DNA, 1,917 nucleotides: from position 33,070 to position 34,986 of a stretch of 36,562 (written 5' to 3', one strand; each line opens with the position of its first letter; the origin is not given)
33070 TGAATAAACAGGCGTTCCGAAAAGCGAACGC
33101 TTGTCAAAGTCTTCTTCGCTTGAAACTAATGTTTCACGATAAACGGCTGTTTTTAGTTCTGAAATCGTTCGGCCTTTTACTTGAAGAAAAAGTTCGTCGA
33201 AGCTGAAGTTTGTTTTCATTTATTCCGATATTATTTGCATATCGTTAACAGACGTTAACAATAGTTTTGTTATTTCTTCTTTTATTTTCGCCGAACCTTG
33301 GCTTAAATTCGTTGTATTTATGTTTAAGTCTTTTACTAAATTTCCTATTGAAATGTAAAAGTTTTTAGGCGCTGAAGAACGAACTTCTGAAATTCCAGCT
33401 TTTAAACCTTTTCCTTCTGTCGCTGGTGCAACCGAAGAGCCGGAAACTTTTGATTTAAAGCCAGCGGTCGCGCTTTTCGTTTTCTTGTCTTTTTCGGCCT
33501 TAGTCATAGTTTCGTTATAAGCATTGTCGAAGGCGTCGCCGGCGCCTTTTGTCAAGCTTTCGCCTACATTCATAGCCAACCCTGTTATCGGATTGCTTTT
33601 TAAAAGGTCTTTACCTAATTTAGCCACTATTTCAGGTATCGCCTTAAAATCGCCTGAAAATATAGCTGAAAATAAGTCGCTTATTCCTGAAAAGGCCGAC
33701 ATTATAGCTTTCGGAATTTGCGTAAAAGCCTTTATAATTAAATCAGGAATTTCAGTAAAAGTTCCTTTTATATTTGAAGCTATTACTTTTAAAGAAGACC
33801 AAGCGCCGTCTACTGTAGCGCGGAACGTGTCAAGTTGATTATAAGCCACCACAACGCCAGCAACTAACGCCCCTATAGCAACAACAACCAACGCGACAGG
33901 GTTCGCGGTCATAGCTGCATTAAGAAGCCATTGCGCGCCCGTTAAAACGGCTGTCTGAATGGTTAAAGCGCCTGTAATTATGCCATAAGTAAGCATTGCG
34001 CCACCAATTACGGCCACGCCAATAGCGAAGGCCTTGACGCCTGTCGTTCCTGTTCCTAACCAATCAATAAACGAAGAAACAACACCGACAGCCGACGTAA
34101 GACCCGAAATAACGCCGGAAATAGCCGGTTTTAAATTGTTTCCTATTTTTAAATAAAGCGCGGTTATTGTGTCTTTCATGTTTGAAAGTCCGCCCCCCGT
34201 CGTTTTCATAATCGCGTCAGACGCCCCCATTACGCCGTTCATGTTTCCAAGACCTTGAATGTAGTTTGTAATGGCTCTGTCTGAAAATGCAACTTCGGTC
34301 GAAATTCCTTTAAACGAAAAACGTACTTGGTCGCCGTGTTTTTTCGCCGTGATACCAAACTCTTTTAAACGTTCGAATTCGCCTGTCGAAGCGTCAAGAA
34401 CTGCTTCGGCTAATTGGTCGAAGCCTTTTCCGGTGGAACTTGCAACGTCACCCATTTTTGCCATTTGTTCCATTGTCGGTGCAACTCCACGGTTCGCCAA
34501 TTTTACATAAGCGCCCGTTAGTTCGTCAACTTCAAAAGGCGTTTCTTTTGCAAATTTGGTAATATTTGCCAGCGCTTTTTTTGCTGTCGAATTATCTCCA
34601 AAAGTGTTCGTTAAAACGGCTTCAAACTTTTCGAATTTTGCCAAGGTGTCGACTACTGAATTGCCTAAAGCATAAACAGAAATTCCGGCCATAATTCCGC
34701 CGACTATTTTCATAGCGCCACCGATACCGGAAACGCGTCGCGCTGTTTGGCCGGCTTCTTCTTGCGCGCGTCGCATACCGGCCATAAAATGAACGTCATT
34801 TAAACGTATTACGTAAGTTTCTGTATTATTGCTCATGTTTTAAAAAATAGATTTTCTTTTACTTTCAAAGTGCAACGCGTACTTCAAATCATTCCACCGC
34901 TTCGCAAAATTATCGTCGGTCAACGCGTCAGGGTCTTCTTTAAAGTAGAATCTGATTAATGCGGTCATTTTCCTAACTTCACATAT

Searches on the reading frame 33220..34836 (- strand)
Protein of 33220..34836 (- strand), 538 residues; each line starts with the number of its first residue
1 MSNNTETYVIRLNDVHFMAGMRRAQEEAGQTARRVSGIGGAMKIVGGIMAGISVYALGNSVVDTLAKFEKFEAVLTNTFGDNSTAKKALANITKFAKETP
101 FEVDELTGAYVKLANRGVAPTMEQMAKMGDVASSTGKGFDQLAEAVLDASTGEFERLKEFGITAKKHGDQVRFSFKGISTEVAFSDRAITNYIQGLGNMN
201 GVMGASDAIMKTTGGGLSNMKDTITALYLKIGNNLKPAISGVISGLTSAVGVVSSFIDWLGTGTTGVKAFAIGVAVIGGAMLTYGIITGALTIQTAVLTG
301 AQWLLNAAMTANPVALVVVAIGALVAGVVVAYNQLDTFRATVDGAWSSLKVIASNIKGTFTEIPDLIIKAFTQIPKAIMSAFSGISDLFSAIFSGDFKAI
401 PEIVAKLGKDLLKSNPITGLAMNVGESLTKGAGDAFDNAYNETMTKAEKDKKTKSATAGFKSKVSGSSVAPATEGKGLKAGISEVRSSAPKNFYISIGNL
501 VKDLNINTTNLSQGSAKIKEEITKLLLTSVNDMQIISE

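Call 80: search_protein_families(library=phrogs, proteins=[window:33220-34836:-], max_evalue=0.001)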
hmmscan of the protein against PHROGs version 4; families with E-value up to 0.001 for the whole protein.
window:33220-34836:- (538 aa): 28 families (the best 25 are shown)
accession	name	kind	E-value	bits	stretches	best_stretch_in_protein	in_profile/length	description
phrog_26804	-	unknown function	6e-57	194.1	1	47-353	131-437/1066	-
phrog_5062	-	tail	1.1e-44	154.5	1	26-384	126-466/753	tail length tape measure protein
phrog_1716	-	tail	2.3e-28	100.2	1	31-327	55-344/943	tail length tape measure protein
phrog_971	-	lysis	1.9e-23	84.1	1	57-405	278-598/1338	endolysin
phrog_991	-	tail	7.5e-23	81.1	1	29-503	256-802/1966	tail length tape measure protein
phrog_1272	-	tail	3.7e-22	79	1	196-503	514-875/1606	tail length tape measure protein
phrog_58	-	tail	5e-22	79.2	1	24-453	262-796/1544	tail length tape measure protein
phrog_973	-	tail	4.5e-20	72.2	1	19-249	81-346/1465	tail length tape measure protein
phrog_8462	-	tail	2.8e-16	60.4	1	214-399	222-404/672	tail length tape measure protein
phrog_28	-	tail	4.4e-16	59.6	1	193-471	529-720/1228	tail length tape measure protein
phrog_4197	-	tail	5.2e-15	55.3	1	33-407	552-932/1783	tail length tape measure protein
phrog_1535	-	tail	2.9e-13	49.9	1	223-483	755-948/1152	tail length tape measure protein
phrog_3981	-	tail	5.1e-13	50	1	20-407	14-409/584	tail length tape measure protein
phrog_12798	-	tail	7.1e-12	45.3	2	42-140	42-143/1031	tail length tape measure protein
phrog_9228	-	tail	2.4e-11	43.7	1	78-375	418-677/1425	tail length tape measure protein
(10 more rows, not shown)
